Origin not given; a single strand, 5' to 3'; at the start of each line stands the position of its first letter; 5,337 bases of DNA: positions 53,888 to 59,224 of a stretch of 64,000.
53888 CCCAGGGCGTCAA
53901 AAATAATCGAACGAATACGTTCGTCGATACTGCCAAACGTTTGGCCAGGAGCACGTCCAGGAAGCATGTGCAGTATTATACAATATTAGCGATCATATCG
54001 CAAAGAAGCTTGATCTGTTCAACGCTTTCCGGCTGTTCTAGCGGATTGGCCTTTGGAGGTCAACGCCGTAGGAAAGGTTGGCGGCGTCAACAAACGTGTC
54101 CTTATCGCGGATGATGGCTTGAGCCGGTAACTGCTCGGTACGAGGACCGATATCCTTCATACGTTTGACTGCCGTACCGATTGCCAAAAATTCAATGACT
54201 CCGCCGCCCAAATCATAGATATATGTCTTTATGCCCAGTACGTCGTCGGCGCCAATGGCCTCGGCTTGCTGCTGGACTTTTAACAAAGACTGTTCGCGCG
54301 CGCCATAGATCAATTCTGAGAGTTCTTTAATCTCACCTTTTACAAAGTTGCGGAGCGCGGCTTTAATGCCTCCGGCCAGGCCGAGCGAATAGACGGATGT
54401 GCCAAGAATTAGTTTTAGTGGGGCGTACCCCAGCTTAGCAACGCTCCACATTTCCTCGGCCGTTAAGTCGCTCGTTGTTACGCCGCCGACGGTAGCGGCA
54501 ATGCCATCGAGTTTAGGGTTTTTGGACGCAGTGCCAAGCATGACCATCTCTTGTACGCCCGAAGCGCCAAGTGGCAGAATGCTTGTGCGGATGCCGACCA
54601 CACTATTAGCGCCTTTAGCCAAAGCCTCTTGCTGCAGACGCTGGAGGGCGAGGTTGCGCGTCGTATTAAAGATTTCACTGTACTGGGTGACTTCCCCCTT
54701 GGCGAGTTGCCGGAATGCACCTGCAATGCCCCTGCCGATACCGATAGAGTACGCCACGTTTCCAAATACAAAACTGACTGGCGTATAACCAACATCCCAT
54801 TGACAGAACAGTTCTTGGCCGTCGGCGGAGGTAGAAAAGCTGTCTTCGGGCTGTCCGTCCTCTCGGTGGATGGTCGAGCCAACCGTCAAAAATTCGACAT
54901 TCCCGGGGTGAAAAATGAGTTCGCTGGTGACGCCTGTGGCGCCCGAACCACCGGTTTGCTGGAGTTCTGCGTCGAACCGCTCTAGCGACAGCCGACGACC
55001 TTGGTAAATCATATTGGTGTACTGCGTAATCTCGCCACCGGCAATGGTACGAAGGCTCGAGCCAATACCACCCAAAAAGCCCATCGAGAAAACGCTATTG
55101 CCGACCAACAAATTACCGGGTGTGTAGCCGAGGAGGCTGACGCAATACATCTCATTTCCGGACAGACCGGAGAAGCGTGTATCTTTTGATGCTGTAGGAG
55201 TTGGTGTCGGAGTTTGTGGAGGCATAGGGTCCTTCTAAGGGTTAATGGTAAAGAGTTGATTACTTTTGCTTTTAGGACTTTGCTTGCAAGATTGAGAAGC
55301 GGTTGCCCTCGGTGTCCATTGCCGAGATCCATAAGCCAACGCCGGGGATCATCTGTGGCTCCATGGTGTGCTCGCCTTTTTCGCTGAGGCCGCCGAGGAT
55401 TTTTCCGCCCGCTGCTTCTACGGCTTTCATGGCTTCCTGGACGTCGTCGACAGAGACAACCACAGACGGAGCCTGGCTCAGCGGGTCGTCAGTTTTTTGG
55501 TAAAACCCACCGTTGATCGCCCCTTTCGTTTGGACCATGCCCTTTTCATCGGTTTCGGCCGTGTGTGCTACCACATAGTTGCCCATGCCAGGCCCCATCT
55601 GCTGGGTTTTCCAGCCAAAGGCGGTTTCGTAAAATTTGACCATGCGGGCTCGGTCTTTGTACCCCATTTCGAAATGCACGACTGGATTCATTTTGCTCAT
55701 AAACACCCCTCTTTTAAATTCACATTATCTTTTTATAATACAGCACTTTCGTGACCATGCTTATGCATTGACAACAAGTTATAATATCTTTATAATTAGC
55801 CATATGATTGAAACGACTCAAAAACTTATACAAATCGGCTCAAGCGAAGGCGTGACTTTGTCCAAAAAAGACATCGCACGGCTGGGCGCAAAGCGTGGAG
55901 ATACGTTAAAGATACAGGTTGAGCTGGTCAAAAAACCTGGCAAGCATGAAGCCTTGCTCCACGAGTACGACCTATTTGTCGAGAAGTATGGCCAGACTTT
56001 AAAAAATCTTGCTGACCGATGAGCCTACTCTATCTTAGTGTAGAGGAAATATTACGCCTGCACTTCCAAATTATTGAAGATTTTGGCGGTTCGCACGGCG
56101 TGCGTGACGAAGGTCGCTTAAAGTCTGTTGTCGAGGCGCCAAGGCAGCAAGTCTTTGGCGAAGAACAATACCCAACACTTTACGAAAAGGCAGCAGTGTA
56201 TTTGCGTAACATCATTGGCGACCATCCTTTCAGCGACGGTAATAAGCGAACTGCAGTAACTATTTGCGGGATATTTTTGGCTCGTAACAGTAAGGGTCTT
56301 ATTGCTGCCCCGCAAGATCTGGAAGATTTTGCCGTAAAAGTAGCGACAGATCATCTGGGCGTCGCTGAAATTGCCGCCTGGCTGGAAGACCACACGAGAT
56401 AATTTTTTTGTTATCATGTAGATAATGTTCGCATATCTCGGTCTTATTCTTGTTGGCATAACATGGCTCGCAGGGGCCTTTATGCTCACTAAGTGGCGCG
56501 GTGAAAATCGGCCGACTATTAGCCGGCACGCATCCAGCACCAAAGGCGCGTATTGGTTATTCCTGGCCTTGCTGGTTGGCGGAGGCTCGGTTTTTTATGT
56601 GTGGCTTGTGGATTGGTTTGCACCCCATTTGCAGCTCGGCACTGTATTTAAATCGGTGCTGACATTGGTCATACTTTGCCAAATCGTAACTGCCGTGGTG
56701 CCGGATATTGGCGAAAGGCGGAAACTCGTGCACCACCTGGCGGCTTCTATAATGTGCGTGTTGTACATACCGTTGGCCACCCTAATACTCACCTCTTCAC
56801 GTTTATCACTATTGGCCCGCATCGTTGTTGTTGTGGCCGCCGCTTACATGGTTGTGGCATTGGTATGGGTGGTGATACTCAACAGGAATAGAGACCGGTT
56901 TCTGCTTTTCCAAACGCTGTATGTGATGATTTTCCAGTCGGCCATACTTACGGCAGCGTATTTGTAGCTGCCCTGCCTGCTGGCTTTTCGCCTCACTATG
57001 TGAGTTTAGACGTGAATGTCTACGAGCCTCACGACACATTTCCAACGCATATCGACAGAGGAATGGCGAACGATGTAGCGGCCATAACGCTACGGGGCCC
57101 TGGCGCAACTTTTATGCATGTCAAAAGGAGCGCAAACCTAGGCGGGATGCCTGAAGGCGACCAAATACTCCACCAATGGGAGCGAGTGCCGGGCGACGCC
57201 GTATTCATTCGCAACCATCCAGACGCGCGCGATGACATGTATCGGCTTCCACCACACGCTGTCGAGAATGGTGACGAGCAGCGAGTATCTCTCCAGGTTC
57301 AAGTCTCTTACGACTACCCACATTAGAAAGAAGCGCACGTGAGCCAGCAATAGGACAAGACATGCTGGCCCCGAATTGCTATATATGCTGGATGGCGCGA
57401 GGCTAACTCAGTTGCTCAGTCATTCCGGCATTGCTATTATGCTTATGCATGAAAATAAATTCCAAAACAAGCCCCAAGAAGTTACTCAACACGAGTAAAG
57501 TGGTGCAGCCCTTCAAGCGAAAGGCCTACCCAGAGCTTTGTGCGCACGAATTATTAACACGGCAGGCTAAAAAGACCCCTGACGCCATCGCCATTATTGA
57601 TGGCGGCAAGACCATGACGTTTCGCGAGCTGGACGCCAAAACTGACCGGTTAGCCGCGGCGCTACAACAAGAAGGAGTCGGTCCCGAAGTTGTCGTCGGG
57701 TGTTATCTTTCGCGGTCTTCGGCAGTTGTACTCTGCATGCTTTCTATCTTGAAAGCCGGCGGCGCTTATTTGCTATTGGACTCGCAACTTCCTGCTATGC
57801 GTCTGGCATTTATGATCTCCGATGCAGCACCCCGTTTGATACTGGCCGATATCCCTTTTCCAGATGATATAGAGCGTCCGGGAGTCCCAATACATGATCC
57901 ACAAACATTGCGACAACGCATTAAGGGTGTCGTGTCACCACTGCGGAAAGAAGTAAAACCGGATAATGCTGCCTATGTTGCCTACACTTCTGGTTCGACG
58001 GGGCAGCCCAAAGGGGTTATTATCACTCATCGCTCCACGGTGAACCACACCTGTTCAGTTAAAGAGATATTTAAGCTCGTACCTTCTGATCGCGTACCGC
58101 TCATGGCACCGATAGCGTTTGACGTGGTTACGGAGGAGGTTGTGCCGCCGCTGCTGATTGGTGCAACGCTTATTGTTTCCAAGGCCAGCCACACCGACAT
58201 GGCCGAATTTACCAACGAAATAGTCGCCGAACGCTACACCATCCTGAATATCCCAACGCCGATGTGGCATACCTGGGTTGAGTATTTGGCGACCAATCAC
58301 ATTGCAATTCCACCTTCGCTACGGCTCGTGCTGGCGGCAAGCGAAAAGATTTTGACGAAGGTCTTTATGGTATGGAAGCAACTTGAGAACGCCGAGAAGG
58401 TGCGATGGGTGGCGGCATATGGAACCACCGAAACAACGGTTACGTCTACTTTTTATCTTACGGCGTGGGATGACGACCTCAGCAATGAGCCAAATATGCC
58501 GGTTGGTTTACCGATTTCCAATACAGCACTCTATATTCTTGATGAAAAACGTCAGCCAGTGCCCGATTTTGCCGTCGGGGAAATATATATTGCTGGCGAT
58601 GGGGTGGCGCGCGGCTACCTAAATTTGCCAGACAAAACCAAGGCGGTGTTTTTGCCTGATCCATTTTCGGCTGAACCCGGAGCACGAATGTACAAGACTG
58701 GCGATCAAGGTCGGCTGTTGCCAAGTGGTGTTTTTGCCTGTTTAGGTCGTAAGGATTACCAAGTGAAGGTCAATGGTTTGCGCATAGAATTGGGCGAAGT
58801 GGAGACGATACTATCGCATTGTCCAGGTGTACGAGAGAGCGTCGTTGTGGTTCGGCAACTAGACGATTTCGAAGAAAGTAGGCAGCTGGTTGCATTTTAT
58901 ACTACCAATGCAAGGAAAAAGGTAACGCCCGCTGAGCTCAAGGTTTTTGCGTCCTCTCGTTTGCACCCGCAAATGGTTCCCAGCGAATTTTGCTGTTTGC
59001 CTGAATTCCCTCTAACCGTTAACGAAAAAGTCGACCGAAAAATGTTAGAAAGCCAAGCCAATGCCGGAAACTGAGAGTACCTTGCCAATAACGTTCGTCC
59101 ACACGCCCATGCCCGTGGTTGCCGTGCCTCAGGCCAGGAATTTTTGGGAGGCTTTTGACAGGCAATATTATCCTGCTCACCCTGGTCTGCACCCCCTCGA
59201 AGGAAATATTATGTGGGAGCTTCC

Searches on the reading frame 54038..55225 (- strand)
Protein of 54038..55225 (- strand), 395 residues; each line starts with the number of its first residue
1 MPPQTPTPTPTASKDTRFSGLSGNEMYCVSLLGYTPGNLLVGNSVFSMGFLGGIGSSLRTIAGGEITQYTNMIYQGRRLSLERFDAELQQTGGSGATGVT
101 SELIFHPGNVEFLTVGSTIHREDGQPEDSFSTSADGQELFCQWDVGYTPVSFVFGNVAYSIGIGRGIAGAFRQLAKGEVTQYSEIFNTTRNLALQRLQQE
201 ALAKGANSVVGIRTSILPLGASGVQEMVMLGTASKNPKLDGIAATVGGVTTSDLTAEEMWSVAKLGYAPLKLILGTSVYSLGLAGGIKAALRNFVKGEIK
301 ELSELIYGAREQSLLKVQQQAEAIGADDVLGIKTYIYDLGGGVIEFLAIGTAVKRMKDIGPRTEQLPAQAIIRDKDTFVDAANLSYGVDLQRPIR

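Call 64: search_protein_families(library=pfam, proteins=[window:54038-55225:-], max_evalue=0.001)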
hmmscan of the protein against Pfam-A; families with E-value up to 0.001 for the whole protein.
window:54038-55225:- (395 aa): 1 family
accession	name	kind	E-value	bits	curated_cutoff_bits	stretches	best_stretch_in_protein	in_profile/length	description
PF01906.23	YbjQ_1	-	5.2e-41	139.9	23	3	151-234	19-101/103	Putative heavy-metal-binding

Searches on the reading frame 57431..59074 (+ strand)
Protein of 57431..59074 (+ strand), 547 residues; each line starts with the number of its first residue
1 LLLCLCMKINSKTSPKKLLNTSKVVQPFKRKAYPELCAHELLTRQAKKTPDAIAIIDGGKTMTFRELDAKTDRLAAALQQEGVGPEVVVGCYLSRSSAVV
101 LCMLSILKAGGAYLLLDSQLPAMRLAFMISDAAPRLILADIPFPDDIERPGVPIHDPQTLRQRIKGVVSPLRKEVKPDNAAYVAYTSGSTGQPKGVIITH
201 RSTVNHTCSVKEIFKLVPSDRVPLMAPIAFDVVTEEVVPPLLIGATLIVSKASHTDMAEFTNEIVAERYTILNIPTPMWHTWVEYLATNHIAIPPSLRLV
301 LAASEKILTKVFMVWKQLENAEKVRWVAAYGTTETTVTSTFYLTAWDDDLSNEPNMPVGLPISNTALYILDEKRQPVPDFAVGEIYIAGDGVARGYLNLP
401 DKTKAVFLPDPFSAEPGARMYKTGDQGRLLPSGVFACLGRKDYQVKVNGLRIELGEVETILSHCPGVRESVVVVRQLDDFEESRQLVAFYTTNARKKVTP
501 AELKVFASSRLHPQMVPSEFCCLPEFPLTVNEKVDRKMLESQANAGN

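Call 81: search_protein_families(library=pfam, proteins=[window:57431-59074:+], max_evalue=0.001)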
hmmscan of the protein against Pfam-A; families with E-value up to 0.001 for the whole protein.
window:57431-59074:+ (547 aa): 2 families
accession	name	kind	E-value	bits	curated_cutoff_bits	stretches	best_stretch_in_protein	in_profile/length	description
PF00501.34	AMP-binding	-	5.4e-76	256.3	29.9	1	43-397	2-384/384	AMP-binding enzyme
PF13193.12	AMP-binding_C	-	1.7e-07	32.5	24.5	1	456-533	1-76/76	AMP-binding enzyme C-terminal domain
